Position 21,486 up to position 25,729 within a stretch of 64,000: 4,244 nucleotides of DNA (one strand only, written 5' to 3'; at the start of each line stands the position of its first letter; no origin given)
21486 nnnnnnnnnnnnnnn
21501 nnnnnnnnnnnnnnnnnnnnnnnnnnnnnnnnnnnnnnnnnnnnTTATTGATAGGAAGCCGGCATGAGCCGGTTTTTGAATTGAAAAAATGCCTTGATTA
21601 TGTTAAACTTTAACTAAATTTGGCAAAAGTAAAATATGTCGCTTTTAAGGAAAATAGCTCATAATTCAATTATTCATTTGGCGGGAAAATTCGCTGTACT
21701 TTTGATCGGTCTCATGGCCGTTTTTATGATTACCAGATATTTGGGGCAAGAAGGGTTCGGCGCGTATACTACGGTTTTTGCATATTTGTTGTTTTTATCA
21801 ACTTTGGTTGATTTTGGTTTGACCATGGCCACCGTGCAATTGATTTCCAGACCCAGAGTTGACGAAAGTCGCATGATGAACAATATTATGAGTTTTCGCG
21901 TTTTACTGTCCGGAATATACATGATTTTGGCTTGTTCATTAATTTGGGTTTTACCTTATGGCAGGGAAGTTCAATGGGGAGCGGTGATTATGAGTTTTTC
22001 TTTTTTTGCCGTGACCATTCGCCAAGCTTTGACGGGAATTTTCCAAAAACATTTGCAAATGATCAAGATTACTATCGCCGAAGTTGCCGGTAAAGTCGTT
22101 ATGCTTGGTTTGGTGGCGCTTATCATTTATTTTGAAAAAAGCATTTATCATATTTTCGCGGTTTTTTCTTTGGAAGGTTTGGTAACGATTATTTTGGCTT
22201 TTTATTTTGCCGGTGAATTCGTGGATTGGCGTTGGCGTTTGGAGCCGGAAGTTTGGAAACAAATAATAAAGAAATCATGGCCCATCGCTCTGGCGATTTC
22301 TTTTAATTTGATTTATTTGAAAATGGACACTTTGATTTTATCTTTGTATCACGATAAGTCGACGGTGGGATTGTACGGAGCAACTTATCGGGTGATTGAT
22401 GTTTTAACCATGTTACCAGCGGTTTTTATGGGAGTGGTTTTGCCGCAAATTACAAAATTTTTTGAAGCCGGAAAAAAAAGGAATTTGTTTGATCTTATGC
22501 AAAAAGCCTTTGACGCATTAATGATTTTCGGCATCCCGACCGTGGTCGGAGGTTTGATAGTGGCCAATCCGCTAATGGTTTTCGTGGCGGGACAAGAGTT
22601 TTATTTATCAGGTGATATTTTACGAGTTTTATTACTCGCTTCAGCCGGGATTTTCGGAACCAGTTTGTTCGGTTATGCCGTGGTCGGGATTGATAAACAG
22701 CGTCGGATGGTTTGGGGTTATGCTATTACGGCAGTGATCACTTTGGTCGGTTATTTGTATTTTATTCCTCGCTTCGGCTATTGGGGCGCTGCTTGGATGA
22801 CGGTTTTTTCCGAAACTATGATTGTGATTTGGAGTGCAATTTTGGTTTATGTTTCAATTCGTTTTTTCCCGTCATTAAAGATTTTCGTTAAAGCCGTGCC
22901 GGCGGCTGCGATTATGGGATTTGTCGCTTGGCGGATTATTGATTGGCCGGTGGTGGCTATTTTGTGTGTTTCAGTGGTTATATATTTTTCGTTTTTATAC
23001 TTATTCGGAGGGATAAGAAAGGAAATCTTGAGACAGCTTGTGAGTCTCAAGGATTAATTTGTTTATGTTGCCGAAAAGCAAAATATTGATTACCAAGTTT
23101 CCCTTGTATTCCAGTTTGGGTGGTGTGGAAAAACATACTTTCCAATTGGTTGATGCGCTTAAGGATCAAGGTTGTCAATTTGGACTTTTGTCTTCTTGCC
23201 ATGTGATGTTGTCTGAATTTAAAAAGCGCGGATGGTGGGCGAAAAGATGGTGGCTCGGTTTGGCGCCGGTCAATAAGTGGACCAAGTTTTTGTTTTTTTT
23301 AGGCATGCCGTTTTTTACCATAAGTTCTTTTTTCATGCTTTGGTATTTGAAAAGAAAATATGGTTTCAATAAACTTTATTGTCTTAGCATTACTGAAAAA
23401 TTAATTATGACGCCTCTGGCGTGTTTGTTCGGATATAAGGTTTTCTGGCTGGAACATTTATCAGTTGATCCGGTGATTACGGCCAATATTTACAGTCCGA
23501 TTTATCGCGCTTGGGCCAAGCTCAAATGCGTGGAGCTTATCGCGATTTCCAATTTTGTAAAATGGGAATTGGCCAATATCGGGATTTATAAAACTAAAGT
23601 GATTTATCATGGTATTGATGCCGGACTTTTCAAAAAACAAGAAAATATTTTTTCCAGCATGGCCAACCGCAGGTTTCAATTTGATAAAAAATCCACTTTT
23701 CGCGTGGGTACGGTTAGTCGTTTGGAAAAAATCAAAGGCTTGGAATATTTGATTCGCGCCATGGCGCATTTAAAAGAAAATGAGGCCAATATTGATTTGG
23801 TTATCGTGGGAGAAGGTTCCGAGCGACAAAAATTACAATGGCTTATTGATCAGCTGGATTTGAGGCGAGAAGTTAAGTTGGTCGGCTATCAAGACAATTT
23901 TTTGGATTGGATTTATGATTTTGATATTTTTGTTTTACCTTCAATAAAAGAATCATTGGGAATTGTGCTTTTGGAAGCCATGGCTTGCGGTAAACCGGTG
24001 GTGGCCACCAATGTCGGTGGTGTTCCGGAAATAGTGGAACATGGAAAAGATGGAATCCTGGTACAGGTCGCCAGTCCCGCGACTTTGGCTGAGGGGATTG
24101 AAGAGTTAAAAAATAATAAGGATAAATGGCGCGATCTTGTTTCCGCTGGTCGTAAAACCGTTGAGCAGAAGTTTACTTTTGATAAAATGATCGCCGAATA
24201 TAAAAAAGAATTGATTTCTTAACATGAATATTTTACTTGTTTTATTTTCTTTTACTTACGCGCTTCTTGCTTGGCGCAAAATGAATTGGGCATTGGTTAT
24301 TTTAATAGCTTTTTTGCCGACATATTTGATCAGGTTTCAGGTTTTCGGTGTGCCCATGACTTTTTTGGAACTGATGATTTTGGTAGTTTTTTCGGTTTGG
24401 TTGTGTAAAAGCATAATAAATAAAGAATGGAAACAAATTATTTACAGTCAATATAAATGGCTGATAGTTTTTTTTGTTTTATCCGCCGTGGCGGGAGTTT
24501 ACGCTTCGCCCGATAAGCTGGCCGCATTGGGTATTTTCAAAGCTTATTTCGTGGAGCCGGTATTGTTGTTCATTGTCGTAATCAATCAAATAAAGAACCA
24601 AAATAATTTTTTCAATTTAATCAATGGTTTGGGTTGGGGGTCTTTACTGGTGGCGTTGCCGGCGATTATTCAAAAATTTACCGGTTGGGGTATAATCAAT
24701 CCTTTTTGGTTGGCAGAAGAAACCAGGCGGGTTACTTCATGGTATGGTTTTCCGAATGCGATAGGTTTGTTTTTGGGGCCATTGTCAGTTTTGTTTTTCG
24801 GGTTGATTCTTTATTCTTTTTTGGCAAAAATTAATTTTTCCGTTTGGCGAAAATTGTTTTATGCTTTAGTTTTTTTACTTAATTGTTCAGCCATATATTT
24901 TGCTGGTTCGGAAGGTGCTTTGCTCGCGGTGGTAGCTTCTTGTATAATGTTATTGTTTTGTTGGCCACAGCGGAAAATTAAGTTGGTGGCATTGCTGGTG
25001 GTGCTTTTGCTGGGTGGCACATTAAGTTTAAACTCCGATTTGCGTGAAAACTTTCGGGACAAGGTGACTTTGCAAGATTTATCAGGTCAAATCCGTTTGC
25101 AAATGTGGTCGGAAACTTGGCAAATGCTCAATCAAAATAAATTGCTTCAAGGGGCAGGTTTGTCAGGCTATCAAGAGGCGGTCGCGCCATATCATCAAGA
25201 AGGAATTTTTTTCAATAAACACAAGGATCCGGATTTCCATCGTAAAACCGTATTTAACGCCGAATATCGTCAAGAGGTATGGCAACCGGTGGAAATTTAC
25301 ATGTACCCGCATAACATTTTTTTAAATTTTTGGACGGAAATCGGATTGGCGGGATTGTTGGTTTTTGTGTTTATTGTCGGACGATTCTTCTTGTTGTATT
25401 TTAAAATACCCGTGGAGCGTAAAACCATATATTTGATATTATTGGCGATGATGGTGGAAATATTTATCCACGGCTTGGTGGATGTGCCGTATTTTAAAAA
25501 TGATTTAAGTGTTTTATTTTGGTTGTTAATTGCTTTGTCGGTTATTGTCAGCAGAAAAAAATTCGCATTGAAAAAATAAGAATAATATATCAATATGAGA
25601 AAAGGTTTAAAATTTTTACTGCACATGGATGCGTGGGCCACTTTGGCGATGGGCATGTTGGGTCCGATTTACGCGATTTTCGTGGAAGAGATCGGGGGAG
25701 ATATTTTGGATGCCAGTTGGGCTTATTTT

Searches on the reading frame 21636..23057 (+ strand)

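Call 22: search_protein_families(library=pfam, proteins=[window:21636-23057:+], max_evalue=0.00001)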
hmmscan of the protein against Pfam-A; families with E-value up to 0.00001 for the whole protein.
window:21636-23057:+ (473 aa): 2 families
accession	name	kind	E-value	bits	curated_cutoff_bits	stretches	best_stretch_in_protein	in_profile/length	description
PF01943.22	Polysacc_synt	-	5.1e-28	98.7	28.2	1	8-275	2-273/274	Polysaccharide biosynthesis protein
PF13440.11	Polysacc_synt_3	-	2.9e-15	56.7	23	1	32-322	2-288/293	Polysaccharide biosynthesis protein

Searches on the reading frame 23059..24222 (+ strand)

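Call 22: search_protein_families(library=pfam, proteins=[window:23059-24222:+], max_evalue=0.00001)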
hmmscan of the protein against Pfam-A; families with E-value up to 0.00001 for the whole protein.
window:23059-24222:+ (387 aa): 5 families
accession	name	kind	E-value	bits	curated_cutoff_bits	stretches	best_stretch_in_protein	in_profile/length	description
PF00534.26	Glycos_transf_1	-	6.7e-45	153.1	26.4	1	210-366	11-171/172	Glycosyl transferases group 1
PF13692.12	Glyco_trans_1_4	-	6.1e-40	137.2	27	1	215-352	3-141/142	Glycosyl transferases group 1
PF20706.3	GT4-conflict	-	6.6e-09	35.7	26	1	207-369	193-359/385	Family 4 Glycosyltransferase in conflict systems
PF13524.12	Glyco_trans_1_2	-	7.9e-09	36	25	1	280-380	39-141/144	Glycosyl transferase-like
PF13439.12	Glyco_transf_4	-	1.9e-07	31.7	28.5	1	21-188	2-168/170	Glycosyltransferase Family 4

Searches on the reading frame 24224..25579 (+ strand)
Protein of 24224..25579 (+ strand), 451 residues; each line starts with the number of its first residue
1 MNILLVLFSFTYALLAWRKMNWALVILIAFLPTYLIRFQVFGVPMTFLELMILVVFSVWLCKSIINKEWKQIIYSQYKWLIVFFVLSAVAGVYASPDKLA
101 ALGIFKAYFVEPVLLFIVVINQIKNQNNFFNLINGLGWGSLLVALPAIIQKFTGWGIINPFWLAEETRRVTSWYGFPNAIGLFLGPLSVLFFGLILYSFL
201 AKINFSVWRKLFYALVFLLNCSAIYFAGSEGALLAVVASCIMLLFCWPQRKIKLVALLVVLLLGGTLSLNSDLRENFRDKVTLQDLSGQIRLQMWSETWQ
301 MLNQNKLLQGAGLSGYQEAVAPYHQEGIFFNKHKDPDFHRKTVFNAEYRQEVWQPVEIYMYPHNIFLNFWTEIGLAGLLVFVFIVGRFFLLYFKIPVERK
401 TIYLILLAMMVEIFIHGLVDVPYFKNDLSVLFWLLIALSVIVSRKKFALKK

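Call 22: search_protein_families(library=pfam, proteins=[window:24224-25579:+], max_evalue=0.00001)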
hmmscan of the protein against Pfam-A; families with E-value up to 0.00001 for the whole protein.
window:24224-25579:+ (451 aa): 1 family
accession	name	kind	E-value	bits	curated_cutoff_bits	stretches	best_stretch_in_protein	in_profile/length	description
PF04932.20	Wzy_C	-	1.5e-19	70.7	31.7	1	216-382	2-149/149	O-Antigen ligase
